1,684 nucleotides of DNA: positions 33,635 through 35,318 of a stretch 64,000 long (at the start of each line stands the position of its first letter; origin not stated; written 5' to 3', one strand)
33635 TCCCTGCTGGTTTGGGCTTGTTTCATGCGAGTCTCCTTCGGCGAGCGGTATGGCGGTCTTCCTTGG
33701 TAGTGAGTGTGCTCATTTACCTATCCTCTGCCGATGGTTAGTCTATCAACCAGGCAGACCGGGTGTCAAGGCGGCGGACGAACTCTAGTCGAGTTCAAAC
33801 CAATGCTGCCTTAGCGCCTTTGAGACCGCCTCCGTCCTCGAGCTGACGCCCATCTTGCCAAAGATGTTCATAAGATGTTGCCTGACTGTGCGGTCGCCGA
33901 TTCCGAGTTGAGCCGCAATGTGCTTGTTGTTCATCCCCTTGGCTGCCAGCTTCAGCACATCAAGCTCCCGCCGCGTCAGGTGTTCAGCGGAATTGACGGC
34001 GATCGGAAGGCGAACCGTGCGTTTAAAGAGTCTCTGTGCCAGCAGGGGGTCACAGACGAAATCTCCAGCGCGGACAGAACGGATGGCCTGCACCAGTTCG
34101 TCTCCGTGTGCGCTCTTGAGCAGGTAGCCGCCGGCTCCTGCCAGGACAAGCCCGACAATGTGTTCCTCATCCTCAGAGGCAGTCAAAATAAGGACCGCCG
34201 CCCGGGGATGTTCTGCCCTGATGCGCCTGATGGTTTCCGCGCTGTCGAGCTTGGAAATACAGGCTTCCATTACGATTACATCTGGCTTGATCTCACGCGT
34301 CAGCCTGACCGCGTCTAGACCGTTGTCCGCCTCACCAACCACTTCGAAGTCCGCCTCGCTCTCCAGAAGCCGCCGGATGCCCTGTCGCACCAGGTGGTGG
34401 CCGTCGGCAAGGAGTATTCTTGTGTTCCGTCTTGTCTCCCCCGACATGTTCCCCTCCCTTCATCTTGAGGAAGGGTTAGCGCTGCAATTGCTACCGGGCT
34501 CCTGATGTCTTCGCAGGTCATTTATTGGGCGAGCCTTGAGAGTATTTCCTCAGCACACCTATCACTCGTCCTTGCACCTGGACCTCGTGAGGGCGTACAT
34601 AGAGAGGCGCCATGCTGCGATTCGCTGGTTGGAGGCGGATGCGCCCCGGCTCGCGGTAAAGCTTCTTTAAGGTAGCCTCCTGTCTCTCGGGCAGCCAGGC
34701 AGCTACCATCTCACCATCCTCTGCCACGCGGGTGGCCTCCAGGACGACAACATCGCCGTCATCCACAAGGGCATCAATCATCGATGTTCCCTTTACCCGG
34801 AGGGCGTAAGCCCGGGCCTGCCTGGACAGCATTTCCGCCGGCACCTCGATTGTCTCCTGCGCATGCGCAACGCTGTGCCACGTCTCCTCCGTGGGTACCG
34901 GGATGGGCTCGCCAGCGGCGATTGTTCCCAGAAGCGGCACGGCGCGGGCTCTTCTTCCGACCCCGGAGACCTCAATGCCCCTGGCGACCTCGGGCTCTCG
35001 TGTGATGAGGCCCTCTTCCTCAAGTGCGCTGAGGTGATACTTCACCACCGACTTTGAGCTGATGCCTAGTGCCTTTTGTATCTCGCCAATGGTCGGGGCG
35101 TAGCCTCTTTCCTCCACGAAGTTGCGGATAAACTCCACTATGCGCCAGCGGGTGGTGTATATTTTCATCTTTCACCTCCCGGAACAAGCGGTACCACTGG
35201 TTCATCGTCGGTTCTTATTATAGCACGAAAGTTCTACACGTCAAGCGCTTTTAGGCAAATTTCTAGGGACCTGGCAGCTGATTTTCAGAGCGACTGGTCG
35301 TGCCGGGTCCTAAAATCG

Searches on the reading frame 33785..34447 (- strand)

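Call 24: search_protein_families(library=pfam, proteins=[window:33785-34447:-], max_evalue=0.001)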
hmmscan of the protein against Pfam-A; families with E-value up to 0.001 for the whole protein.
window:33785-34447:- (220 aa): 5 families
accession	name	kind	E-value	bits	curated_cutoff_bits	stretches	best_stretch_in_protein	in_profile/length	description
PF00072.30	Response_reg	-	5.9e-22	78.4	30.2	1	11-123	1-111/111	Response regulator receiver domain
PF00196.25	GerE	-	2.8e-19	68.9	23.5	1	156-210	2-56/57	Bacterial regulatory proteins, luxR family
PF13384.12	HTH_23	-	2.9e-05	24.2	24.6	1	159-190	5-36/50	Homeodomain-like domain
PF08281.18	Sigma70_r4_2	-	0.00011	22.2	25.7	1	155-193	9-48/54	Sigma-70, region 4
PF13518.12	HTH_28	-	0.00012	22.6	25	1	163-192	4-33/52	Helix-turn-helix domain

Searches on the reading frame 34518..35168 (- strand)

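Call 56: search_protein_families(library=pfam, proteins=[window:34518-35168:-], max_evalue=0.00001)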
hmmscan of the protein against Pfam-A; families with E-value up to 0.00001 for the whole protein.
window:34518-35168:- (216 aa): 2 families
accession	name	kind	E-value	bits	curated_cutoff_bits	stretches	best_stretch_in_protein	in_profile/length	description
PF00717.28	Peptidase_S24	-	3.5e-26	91.6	23.3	1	78-203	1-116/116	Peptidase S24-like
PF01726.22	LexA_DNA_bind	-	1.9e-15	56.8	23.7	1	9-64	10-65/65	LexA DNA binding domain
